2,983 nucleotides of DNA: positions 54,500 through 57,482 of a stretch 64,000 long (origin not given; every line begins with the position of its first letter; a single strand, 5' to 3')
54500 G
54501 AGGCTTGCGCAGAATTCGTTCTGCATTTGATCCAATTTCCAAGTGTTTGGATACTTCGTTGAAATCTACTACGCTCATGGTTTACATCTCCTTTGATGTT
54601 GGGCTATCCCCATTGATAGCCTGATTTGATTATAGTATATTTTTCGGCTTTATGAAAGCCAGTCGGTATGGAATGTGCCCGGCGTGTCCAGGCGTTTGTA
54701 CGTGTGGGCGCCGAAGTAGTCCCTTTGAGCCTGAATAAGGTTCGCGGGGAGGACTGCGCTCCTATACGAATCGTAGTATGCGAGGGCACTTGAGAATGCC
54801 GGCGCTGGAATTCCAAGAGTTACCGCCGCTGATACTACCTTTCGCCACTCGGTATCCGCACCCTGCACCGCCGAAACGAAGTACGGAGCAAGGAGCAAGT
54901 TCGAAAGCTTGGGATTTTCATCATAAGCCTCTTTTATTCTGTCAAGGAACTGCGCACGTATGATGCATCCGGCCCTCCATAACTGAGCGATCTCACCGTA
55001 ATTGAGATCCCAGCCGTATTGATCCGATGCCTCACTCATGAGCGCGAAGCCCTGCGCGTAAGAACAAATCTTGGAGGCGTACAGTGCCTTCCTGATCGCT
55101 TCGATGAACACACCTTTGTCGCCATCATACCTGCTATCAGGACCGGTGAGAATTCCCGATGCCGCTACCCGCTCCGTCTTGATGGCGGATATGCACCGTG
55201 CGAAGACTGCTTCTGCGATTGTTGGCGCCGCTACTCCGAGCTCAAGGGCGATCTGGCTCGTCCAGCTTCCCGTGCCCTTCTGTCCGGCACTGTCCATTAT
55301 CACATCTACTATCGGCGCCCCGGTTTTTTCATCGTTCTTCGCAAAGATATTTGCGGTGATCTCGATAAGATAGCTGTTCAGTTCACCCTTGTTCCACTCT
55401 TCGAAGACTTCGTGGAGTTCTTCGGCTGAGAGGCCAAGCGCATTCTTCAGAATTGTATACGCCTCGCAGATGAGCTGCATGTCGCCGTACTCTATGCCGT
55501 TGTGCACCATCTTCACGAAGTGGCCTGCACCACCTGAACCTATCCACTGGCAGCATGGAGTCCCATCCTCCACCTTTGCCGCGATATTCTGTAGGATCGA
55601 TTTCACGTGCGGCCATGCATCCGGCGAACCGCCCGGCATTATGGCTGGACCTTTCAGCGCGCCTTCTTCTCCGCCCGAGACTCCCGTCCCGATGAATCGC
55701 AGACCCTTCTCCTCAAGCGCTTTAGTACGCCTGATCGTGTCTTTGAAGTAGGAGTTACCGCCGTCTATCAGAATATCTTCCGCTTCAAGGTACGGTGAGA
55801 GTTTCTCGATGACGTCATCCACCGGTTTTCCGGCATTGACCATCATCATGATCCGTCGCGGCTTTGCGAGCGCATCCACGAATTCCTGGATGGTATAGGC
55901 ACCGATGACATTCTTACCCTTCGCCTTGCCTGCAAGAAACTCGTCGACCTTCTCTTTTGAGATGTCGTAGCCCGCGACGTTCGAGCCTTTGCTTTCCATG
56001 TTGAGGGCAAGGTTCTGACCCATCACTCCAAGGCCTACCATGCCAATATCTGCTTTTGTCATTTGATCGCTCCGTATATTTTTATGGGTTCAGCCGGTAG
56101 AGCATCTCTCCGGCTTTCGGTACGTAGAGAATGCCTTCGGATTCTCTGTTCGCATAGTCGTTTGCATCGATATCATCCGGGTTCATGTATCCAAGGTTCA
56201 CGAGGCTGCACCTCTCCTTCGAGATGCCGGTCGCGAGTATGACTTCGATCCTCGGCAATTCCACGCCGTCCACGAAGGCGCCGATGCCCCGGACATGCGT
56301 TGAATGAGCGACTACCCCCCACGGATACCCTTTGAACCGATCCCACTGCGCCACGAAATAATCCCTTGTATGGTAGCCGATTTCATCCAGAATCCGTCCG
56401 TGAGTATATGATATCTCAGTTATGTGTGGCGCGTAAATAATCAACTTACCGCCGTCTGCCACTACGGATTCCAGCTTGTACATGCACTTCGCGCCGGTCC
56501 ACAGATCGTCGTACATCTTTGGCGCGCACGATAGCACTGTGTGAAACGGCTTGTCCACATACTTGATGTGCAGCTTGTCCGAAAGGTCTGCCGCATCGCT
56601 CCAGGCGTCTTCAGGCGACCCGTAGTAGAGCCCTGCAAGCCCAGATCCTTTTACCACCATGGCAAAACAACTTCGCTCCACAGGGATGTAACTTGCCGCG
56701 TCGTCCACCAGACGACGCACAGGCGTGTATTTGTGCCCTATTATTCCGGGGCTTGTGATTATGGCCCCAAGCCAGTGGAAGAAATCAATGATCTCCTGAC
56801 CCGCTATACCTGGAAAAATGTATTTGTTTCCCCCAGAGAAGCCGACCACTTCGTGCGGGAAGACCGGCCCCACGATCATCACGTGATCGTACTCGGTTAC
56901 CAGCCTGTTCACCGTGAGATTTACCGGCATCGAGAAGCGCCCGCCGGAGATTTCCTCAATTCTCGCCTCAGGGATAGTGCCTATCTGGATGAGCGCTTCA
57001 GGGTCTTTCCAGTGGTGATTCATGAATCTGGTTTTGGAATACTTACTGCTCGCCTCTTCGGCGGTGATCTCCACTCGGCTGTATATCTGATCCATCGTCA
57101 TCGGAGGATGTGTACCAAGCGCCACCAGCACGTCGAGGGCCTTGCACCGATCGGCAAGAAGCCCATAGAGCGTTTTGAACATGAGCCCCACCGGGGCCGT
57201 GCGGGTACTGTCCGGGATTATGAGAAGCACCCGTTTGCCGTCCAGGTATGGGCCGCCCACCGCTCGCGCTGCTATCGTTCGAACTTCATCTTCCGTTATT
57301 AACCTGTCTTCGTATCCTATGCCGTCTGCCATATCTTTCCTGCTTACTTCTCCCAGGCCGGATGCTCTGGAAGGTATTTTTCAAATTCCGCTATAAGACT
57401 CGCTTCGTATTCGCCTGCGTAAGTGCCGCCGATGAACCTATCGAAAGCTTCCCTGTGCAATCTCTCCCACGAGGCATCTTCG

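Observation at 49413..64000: Candidate undescribed amino-uronate catabolic pathway feeding the pentose phosphate pathway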

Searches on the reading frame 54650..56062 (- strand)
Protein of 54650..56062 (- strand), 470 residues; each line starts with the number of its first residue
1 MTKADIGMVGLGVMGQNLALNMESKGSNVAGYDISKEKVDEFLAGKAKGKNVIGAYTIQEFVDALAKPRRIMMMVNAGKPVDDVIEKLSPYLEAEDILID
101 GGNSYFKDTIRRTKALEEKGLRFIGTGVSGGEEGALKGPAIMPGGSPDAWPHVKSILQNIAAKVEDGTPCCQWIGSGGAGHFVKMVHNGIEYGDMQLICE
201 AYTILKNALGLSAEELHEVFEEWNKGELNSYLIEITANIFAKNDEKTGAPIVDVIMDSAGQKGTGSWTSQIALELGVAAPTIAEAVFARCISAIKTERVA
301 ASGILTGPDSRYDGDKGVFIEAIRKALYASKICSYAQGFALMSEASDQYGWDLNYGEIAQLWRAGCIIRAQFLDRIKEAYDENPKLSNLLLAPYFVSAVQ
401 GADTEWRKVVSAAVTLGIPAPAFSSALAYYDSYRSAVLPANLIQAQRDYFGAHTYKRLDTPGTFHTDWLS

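Call 3: search_protein_families(library=pfam, proteins=[window:54650-56062:-])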
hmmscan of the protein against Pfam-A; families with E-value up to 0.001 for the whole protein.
window:54650-56062:- (470 aa): 3 families
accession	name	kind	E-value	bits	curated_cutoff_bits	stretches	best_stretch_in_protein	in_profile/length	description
PF00393.24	6PGD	-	9.5e-138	458.9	27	1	180-468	1-290/290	6-phosphogluconate dehydrogenase, C-terminal domain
PF03446.21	NAD_binding_2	-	3.9e-50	170.4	21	1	5-165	1-157/161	NAD binding domain of 6-phosphogluconate dehydrogenase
PF02737.24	3HCDH_N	-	0.00086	19.7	22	0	6-48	2-44/180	3-hydroxyacyl-CoA dehydrogenase, NAD binding domain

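Call 4: search_protein_families(library=ncbifam, proteins=[window:54650-56062:-])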
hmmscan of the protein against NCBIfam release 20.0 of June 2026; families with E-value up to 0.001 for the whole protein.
window:54650-56062:- (470 aa): 13 families
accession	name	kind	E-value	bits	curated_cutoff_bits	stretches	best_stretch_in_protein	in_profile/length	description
NF006765.0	PRK09287.1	equivalog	8.5e-225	747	413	1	2-469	2-468/476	NADP-dependent phosphogluconate dehydrogenase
TIGR00873.1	gnd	equivalog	4.1e-224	744.6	426.7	1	5-469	1-466/467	decarboxylating NADP(+)-dependent phosphogluconate dehydrogenase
NF007161.0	PRK09599.1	subfamily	1.2e-90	303.9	271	2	5-294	2-277/302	NADP-dependent phosphogluconate dehydrogenase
TIGR00872.1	gnd_rel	equivalog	3.6e-75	253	297.2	2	6-293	3-273/299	phosphogluconate dehydrogenase (NAD(+)-dependent, decarboxylating)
TIGR01692.1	HIBADH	equivalog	6.5e-16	58.5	291.6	1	9-221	2-202/288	3-hydroxyisobutyrate dehydrogenase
NF043037.1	ThreonDh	equivalog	4.6e-14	52.5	350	1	4-221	3-209/297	L-threonate dehydrogenase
TIGR01505.1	tartro_sem_red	equivalog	8.3e-14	51.5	340.75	1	6-251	2-232/291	2-hydroxy-3-oxopropionate reductase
NF008592.0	PRK11559.1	equivalog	8.6e-14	51.5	397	1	4-216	3-203/296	2-hydroxy-3-oxopropionate reductase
NF012005.0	PRK15461.1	equivalog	2.9e-09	36.5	348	1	4-215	2-201/298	sulfolactaldehyde 3-reductase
NF011633.0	PRK15059.1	equivalog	1.8e-05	24.1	451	1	6-161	3-153/292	2-hydroxy-3-oxopropionate reductase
TIGR03026.1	NDP-sugDHase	subfamily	8.8e-05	21.4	189.8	1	5-48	2-45/413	nucleotide sugar dehydrogenase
NF005650.0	PRK07417.1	equivalog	0.0004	19.8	290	1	5-110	3-98/281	prephenate/arogenate dehydrogenase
NF042925.1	FHMPC_DH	equivalog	0.00048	19.5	500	1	6-88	3-85/304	5-formyl-3-hydroxy-2-methylpyridine 4-carboxylate 5-dehydrogenase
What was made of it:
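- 54650..56062 (-): 6-phosphogluconate dehydrogenase (decarboxylating), the exit to ribulose-5-P. TIGR00873, 745 bits against 427 (call 4).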

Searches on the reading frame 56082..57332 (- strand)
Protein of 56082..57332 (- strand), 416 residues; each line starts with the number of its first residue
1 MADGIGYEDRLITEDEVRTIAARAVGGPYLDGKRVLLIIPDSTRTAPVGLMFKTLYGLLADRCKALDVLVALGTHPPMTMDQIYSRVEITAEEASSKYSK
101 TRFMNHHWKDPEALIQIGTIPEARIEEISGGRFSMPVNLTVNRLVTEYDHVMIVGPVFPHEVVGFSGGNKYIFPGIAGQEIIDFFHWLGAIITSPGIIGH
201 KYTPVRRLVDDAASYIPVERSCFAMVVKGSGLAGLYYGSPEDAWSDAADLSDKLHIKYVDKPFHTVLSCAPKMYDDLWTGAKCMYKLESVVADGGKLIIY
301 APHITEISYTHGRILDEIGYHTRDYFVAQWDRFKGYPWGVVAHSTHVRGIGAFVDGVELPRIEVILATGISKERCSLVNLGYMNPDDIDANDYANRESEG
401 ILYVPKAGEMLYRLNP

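Call 3: search_protein_families(library=pfam, proteins=[window:56082-57332:-])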
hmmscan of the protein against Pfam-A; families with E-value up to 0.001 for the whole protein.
window:56082-57332:- (416 aa): 1 family
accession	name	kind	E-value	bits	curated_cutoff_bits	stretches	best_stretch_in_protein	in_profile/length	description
PF09861.14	Lar_N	-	1.3e-22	80.4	23.3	1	32-188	54-194/204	Lactate racemase N-terminal domain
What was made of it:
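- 56082..57332 (-): LarA-family (nickel-pincer nucleotide) 2-hydroxyacid epimerase, a relative of gluconate 2-epimerase GntE. PF09861 (call 3).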

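Call 4: search_protein_families(library=ncbifam, proteins=[window:56082-57332:-])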
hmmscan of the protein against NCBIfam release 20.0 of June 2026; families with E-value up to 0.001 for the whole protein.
window:56082-57332:- (416 aa): 5 families
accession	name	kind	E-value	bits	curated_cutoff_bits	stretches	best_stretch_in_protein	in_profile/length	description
NF052594.1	NPN_18_hexonate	equivalog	1.4e-54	185.4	500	1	12-412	5-400/411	nickel-dependent putative hexonate epimerase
NF052593.1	NPN_racem_MAR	equivalog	6.9e-26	90.8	500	1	32-301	58-312/415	nickel-dependent malate racemase, LarAH6 family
NF033504.2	Ni_dep_LarA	equivalog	4.2e-18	65.3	460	1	31-301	60-315/422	nickel-dependent lactate racemase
NF052595.1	NPN_LarAH5_MAR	equivalog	7.4e-16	58.1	462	1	33-301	58-311/415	nickel-dependent malate racemase, LarAH5 family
NF052525.1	NPN_LarAH10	equivalog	4e-14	52.1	540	1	31-297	59-319/426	NPN-dependent 2-hydroxyacid racemase, LarAH10 family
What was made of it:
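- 56082..57332 (-): NPN_18_hexonate, 185 bits, below the cut-off of 500 (call 4).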

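Call 76: search_solved_structures(query=window:56082-57332:-, max_evalue=0.001, show_alignments=3)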
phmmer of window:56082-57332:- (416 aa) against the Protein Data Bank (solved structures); distinct sequences matched with E-value up to 0.001: 8.
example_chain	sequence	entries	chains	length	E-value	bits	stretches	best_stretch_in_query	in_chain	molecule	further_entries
4nar_A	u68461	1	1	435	1.4e-62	215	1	31-414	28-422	Putative uronate isomerase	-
2yjg_A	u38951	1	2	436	2.8e-08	36.1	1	30-299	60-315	LACTATE RACEMASE APOPROTEIN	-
8ezf_B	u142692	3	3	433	4.2e-06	28.9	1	32-196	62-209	Lactate racemase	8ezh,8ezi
6d6z_A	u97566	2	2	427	6.7e-06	28.3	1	140-301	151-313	Malate racemase Mar2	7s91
9eia_A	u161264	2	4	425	9.3e-06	27.8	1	16-186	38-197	A broad-substrate spectrum lactate racemase A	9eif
9eid_A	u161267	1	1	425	9.3e-06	27.8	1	16-186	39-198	A broad-substrate spectrum lactate racemase A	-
5huq_A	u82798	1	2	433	1.3e-05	27.3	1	32-196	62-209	Lactate racemization operon protein LarA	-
6c1w_A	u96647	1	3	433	1.3e-05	27.3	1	32-196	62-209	Lactate racemase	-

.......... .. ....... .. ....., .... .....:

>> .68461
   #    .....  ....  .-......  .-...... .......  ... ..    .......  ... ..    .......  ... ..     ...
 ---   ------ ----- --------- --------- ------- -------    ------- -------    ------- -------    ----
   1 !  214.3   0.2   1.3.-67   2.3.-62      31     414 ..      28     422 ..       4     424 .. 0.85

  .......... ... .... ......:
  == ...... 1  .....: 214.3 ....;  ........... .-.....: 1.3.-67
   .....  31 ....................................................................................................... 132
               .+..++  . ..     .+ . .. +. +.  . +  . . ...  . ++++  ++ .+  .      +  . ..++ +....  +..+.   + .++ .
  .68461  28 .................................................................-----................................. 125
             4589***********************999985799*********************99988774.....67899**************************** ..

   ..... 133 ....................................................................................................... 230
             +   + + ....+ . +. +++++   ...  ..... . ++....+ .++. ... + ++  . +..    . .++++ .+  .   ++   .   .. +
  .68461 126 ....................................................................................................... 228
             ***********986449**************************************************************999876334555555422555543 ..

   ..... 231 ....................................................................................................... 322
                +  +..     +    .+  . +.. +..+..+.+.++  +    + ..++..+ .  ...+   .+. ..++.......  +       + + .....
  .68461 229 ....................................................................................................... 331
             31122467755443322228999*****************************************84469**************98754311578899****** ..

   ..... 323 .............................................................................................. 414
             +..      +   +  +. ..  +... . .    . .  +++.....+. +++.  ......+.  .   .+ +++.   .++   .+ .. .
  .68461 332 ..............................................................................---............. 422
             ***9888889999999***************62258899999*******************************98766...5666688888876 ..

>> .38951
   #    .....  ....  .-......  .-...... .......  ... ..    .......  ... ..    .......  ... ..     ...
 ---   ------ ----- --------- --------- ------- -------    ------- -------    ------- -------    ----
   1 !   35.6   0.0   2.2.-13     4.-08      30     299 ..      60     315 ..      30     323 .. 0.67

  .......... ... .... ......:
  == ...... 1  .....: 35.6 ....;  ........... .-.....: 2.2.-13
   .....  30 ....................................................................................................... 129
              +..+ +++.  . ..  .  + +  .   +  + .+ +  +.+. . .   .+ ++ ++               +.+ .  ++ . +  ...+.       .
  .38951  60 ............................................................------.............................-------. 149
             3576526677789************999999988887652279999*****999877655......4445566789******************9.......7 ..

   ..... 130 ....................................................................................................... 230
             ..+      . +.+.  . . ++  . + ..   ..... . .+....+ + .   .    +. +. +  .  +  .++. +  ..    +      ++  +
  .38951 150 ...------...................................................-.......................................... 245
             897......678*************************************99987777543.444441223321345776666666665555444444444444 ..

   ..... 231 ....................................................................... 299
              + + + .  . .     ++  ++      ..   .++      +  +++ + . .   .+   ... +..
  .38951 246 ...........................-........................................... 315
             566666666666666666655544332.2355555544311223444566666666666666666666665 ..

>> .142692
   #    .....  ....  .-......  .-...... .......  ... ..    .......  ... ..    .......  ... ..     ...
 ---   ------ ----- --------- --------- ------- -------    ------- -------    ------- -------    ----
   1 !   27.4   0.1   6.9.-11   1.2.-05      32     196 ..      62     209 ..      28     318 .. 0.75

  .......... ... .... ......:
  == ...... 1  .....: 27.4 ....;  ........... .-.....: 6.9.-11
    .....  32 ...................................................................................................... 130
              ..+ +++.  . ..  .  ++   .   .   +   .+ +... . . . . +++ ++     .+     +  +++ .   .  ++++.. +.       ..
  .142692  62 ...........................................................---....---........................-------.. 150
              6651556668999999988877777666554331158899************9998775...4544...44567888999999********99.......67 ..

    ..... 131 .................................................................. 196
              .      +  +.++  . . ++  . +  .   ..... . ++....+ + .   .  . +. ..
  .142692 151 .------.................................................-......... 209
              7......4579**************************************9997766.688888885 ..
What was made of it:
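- On LarA / NPN-dependent 2-hydroxyacid epimerases: The alignment to 8ezf/5huq and 2yjg shows DSTR, THPP, PHEV, GGNK and FFHW equivalents (call 76).
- Closest known: Thermotoga maritima hexuronate cluster: gnd, uxaE, uxuB, gntE. Same: The LarA-like protein here matches PDB 4nar at E=1e-62 (call 76).
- The LarA-like protein is related to 4nar, deposited as a 'putative uronate isomerase' of a LarA-type fold (call 76).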
